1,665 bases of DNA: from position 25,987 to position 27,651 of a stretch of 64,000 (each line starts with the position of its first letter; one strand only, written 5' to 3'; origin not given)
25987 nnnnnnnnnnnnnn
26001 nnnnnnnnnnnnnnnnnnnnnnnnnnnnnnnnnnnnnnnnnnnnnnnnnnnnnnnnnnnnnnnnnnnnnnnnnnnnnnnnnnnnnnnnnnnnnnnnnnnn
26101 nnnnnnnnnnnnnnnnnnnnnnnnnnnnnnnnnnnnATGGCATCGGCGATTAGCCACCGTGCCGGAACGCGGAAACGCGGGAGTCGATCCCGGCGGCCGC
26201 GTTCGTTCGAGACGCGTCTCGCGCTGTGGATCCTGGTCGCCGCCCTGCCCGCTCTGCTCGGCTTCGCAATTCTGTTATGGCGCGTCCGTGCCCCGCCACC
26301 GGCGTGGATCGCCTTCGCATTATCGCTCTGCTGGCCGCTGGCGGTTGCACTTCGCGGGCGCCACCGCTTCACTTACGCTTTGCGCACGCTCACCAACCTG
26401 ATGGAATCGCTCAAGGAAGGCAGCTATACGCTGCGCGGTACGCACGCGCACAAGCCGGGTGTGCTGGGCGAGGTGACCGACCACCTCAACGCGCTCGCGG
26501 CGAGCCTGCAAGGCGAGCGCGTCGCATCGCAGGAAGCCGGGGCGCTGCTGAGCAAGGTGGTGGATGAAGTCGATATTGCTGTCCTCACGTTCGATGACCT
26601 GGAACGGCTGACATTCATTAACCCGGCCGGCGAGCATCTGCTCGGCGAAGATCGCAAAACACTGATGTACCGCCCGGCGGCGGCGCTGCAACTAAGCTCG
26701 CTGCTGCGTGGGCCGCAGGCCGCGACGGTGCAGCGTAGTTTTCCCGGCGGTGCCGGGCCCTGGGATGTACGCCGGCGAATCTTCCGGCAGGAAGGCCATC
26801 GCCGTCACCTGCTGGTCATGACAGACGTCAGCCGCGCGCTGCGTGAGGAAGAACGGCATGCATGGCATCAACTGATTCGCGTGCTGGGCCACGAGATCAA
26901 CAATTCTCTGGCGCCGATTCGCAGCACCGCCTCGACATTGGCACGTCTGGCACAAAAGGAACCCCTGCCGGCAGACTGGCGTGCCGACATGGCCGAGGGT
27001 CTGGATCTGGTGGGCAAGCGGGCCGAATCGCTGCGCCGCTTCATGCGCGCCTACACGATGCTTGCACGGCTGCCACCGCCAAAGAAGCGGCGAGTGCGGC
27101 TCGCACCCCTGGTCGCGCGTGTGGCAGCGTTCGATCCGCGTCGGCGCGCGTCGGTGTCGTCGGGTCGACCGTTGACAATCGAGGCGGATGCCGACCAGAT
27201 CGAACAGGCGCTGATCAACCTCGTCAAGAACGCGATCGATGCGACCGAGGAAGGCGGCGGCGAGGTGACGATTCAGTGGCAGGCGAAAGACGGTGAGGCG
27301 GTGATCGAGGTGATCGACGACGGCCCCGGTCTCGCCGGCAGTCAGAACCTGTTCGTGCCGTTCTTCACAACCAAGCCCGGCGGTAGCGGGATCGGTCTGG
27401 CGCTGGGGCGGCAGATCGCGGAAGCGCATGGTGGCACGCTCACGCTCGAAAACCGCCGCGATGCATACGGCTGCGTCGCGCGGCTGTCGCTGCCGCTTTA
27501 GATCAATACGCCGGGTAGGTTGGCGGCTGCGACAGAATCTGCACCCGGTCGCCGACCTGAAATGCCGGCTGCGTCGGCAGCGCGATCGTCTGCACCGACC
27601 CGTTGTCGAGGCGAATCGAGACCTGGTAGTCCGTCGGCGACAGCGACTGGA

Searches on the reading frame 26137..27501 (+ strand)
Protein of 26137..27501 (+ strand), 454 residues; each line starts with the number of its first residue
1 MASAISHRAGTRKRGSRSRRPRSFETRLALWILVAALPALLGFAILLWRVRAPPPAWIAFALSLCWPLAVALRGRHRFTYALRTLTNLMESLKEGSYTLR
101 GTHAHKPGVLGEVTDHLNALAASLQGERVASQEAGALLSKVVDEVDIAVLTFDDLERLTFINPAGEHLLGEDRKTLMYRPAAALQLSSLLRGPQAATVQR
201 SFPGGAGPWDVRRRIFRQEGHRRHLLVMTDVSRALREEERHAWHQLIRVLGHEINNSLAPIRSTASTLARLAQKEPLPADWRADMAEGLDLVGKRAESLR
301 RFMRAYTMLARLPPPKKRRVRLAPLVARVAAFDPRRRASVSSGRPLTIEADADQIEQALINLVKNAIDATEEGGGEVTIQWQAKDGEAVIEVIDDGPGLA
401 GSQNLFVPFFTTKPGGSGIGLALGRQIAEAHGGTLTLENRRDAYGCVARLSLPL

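Call 7: search_protein_families(library=pfam, proteins=[window:26137-27501:+], max_evalue=0.001)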
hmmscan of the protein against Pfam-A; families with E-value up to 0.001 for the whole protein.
window:26137-27501:+ (454 aa): 4 families
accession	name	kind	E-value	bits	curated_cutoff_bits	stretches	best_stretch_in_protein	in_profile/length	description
PF02518.31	HATPase_c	-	4.5e-20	72.6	26.4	1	351-454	2-109/111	Histidine kinase-, DNA gyrase B-, and HSP90-like ATPase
PF13581.12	HATPase_c_2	-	4.9e-05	23.8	27.4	1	349-429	26-110/127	Histidine kinase-like ATPase domain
PF13188.13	PAS_8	-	0.00042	20.6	21.8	0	137-173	2-38/65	PAS domain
PF13589.12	HATPase_c_3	-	0.00064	20.2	25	0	355-399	3-45/137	Histidine kinase-, DNA gyrase B-, and HSP90-like ATPase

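Call 19: search_protein_families(library=ncbifam, proteins=[window:26137-27501:+], max_evalue=0.00001)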
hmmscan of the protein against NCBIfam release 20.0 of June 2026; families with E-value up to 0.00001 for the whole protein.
window:26137-27501:+ (454 aa): 57 families (the best 25 are shown)
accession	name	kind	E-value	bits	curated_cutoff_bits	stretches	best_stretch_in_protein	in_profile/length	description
NF008468.0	PRK11360.1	equivalog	4.6e-34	117.7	646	1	234-453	386-607/616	two-component system sensor histidine kinase AtoS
NF046044.1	PnpS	equivalog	1.7e-22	80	400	2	340-442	271-380/390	two-component system histidine kinase PnpS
NF007688.0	PRK10364.1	equivalog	1.2e-21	77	479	1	293-453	283-450/460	two-component system sensor histidine kinase ZraS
TIGR02916.1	PEP_his_kin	equivalog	3e-21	75.7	300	1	278-453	506-679/679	XrtA/PEP-CTERM system histidine kinase PrsK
NF052574.1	HisKinEspCMyxo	equivalog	7.3e-20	70.7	1200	1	248-440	422-624/785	serine histidine kinase EspC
NF008312.0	PRK11100.1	equivalog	4.7e-19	68.6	356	1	238-453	251-473/477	two-component system sensor histidine kinase CreC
NF008293.1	PRK11073.1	equivalog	2.7e-18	66.3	240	1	348-437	231-332/349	nitrogen regulation protein NR(II)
TIGR02966.1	phoR_proteo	equivalog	3e-18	65.9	334.2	1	138-439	8-321/333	phosphate regulon sensor histidine kinase PhoR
NF053867.1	SprKinKinDBac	equivalog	3.8e-17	61.9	775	1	342-453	385-496/500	sporulation kinase KinD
NF041777.1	sens_FixL_Rhizob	equivalog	1.6e-16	60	850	1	349-453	373-480/485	sensor protein FixL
NF033092.0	HK_WalK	equivalog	1.8e-16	59.9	725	1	344-453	478-593/594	cell wall metabolism sensor histidine kinase WalK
NF046026.1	HisKinCckACaul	equivalog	6.3e-16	57.6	1000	1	245-453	304-531/678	cell cycle histidine kinase CckA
NF058527.1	HistKinChvGCaul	equivalog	1.5e-15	57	740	1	251-447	314-522/535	two-component sensor histidine kinase ChvG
TIGR02956.1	TMAO_torS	equivalog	4.1e-15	55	676.5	1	345-453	570-681/967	TMAO reductase system sensor histidine kinase/response regulator TorS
NF049962.1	HisKinFlgSCampy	equivalog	1.4e-14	53.8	600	1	346-440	231-328/338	fla regulon two-component system sensor histidine kinase FlgS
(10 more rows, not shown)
